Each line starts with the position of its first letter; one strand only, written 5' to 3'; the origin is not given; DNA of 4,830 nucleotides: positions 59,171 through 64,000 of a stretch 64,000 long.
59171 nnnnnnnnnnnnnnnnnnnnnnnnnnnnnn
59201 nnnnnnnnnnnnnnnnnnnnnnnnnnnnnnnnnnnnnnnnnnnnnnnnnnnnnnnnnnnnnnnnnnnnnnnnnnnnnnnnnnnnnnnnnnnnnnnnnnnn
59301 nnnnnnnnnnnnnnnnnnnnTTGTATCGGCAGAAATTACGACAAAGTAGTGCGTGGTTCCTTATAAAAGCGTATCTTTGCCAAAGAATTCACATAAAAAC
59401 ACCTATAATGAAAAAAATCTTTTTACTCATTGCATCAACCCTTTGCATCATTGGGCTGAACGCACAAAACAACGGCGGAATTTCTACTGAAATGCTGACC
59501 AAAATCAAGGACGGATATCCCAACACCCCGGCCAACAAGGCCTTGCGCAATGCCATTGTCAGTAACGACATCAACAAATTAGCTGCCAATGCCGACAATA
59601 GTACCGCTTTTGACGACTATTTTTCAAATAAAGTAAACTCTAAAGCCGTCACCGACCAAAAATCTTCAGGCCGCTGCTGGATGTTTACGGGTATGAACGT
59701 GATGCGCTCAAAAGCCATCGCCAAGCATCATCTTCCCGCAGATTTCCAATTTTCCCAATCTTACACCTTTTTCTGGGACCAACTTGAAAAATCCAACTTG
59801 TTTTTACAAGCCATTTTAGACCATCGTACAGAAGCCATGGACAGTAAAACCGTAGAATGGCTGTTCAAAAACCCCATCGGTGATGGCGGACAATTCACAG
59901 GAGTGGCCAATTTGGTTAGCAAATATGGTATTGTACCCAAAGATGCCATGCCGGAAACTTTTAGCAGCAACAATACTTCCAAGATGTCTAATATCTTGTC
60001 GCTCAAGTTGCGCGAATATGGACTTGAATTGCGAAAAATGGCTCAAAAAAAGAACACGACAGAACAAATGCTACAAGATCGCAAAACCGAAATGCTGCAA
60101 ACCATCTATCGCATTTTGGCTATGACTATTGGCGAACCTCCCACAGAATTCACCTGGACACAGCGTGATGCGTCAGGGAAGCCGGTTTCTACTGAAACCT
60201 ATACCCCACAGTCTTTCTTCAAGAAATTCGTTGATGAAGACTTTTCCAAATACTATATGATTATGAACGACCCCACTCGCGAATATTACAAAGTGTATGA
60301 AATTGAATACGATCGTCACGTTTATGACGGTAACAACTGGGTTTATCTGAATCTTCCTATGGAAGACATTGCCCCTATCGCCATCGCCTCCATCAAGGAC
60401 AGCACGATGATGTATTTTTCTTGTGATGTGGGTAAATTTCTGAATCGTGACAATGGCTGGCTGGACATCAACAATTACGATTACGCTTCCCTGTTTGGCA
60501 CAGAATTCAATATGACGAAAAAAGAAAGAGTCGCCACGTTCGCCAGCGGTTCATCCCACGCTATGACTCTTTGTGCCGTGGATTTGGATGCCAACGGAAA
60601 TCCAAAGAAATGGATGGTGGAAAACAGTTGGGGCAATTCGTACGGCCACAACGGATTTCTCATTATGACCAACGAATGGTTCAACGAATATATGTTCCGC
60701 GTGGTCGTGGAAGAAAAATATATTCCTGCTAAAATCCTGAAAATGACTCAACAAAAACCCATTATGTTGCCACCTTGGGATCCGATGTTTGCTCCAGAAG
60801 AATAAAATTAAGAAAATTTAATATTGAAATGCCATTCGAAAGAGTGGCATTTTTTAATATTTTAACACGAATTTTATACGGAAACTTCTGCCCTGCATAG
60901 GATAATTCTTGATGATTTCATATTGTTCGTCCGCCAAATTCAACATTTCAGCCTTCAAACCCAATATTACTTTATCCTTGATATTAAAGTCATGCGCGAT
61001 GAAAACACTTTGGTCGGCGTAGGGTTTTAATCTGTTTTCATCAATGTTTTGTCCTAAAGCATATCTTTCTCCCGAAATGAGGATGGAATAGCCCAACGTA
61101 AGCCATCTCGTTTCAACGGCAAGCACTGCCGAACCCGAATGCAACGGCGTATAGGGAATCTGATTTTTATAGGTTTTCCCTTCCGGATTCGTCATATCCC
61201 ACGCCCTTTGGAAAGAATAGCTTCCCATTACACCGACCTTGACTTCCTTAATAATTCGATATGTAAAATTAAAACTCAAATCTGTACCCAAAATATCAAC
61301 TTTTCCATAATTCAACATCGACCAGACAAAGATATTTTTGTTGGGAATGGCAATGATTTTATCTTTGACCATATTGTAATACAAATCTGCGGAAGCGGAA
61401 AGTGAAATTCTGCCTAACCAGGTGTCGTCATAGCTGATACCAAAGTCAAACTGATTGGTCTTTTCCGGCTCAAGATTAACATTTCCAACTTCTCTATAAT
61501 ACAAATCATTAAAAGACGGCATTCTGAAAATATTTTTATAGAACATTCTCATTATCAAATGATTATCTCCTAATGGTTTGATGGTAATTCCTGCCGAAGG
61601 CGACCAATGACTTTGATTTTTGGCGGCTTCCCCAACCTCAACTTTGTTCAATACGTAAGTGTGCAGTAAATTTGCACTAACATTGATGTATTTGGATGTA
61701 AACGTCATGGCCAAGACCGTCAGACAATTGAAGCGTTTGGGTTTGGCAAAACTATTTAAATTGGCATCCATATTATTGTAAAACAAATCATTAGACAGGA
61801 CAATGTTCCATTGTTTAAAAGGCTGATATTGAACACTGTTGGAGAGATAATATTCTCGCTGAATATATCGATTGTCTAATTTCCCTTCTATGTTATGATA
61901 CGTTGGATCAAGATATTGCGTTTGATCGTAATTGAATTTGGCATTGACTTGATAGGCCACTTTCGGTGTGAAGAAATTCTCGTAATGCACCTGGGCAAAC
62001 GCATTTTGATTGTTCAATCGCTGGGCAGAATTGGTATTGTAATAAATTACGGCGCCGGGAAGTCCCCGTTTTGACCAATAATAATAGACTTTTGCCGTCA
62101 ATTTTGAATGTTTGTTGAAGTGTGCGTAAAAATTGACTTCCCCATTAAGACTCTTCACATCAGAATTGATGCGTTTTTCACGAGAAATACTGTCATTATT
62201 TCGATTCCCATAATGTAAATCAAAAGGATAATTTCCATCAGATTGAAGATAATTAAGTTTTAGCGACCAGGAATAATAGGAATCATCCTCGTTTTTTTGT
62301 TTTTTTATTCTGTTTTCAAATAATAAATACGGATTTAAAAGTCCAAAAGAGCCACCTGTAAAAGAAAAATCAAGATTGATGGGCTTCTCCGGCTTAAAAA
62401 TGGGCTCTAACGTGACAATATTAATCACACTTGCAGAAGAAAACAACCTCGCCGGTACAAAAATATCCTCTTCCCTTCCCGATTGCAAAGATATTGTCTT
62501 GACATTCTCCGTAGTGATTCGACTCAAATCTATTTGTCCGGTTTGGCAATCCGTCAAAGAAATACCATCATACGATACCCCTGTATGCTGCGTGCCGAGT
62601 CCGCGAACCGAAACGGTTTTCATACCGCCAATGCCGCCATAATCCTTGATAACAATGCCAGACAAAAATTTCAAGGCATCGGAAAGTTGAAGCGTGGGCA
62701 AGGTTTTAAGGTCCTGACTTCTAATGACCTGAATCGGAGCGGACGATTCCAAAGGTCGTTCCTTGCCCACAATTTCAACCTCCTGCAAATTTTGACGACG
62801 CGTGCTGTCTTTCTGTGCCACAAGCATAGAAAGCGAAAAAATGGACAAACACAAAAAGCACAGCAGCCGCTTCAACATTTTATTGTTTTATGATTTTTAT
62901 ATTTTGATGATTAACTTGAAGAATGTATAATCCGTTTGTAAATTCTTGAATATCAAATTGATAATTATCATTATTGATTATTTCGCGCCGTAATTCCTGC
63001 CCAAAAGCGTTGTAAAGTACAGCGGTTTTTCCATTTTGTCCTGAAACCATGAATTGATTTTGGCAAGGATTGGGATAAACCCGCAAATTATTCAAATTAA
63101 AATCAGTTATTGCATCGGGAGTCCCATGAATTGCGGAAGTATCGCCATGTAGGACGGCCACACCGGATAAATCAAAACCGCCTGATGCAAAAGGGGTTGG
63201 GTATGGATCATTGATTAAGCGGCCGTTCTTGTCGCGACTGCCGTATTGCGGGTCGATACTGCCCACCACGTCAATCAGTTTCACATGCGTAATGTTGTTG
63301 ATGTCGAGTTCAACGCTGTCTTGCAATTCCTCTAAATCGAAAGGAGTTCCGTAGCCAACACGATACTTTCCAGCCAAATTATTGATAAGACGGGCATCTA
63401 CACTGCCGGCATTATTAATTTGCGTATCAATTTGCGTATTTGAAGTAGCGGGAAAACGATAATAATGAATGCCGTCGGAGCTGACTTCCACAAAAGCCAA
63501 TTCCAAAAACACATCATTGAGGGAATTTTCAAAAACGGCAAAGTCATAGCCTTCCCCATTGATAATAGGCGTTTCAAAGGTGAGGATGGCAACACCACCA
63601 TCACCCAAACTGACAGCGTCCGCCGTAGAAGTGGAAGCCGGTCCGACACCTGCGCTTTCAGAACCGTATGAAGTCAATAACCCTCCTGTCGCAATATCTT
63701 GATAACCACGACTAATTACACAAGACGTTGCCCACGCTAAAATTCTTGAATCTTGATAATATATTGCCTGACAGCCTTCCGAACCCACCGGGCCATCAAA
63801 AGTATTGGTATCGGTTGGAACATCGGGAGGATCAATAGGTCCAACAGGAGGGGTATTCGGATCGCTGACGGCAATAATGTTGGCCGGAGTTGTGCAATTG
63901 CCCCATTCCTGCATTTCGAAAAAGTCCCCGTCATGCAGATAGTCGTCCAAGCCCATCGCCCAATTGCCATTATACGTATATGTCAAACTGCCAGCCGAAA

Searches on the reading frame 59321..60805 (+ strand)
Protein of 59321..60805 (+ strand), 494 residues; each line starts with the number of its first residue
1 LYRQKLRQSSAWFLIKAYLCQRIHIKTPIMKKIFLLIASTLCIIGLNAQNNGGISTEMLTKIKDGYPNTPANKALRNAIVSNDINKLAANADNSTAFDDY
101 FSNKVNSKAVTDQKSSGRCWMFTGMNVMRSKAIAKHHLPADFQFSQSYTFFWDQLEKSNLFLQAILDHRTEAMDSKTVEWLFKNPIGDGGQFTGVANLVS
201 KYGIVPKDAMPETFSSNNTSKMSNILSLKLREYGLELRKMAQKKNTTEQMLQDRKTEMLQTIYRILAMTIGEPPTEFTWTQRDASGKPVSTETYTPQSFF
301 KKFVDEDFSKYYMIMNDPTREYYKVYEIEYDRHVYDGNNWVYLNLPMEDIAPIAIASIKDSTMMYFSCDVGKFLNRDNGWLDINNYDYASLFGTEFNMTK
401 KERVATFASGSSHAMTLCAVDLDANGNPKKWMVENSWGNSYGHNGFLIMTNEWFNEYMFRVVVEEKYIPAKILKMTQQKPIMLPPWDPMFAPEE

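Call 14: search_protein_families(library=pfam, proteins=[window:59321-60805:+], max_evalue=0.001)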
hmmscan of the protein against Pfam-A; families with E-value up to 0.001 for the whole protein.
window:59321-60805:+ (494 aa): 2 families
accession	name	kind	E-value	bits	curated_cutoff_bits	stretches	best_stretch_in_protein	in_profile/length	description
PF03051.21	Peptidase_C1_2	-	1.5e-142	475.9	22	1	54-489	2-437/438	Peptidase C1-like family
PF00112.29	Peptidase_C1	-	6e-07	30.2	20.7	1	412-452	165-205/220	Papain family cysteine protease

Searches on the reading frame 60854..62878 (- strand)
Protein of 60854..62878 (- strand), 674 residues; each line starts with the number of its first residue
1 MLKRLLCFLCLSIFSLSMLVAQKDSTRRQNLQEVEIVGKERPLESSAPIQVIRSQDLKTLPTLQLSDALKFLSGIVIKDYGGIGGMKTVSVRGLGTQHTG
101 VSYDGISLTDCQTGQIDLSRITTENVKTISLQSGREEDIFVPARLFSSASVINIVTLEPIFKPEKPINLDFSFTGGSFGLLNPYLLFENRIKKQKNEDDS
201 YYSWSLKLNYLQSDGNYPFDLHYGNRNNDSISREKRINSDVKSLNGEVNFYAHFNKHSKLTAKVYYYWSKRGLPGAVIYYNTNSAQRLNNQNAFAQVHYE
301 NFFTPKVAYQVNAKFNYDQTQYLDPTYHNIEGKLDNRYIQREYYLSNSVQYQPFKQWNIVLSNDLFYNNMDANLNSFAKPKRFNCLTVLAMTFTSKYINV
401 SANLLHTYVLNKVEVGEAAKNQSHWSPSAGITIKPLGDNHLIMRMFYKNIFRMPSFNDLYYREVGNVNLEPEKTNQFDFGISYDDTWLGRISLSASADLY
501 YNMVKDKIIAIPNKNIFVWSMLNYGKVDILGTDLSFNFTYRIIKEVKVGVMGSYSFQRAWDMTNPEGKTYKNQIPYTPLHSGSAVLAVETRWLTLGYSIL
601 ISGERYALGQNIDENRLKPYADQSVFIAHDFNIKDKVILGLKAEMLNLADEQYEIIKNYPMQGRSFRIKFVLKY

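Call 14: search_protein_families(library=pfam, proteins=[window:60854-62878:-], max_evalue=0.001)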
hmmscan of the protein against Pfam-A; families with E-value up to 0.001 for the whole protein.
window:60854-62878:- (674 aa): 3 families
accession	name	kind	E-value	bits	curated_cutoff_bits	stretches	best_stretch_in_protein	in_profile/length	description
PF00593.30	TonB_dep_Rec_b-barrel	-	1.3e-27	98.2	27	1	199-635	10-425/436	TonB dependent receptor-like, beta-barrel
PF07715.20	Plug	-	3e-14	53.9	23.9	1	44-134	4-93/107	TonB-dependent Receptor Plug Domain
PF14905.12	OMP_b-brl_3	-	8.6e-10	38.7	27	1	419-558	153-296/408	Outer membrane protein beta-barrel family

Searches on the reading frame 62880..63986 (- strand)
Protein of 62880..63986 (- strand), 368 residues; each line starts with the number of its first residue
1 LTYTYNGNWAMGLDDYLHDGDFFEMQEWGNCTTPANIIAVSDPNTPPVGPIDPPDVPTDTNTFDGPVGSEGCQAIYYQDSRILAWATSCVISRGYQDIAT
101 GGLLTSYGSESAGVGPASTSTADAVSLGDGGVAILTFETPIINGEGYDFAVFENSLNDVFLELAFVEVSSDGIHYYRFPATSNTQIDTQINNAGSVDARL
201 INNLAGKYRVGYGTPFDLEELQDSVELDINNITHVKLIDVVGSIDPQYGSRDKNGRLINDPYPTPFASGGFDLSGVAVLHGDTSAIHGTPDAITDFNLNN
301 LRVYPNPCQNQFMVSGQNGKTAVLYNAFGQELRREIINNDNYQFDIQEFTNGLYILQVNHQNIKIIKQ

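Call 14: search_protein_families(library=pfam, proteins=[window:62880-63986:-], max_evalue=0.001)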
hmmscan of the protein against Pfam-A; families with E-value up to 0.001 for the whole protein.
window:62880-63986:- (368 aa): 1 family
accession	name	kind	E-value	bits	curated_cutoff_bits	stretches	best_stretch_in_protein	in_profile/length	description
PF18962.6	Por_Secre_tail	-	2.1e-09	38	27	1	303-367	1-71/75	Secretion system C-terminal sorting domain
